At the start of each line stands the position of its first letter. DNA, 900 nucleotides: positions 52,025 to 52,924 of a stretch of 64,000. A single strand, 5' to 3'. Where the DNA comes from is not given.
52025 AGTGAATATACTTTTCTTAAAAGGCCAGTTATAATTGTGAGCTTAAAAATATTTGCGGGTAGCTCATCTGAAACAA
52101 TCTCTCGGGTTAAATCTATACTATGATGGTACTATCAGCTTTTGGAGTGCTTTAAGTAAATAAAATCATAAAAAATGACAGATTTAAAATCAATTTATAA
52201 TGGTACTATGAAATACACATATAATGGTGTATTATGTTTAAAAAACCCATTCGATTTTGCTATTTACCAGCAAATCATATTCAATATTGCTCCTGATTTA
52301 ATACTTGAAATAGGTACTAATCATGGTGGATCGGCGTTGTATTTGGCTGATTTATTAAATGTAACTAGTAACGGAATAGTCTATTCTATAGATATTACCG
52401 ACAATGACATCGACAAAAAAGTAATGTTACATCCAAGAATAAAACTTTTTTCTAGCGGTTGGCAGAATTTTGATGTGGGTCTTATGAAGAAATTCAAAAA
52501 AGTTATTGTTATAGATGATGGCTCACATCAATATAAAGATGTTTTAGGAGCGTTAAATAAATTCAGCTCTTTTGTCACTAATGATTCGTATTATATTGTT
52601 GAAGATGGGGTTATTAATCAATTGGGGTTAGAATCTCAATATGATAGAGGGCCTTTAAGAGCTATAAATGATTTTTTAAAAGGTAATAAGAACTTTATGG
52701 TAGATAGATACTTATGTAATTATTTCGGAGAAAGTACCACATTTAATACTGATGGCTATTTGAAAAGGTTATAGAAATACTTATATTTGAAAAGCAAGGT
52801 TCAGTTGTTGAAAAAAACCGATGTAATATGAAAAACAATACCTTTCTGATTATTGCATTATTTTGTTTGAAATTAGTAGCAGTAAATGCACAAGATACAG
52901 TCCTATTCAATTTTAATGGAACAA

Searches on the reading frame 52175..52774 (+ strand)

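Call 9: search_protein_families(library=pfam, proteins=[window:52175-52774:+], max_evalue=0.001)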
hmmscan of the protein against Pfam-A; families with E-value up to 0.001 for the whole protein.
window:52175-52774:+ (199 aa): 2 families
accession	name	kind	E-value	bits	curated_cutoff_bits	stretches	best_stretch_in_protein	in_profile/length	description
PF04989.18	RMNT_CmcI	-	3.5e-36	125.3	23.2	1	12-198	5-205/206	Rhamnosyl O-methyltransferase/CmcI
PF13578.12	Methyltransf_24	-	4.4e-05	24.8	26.3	1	44-144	1-104/105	Methyltransferase domain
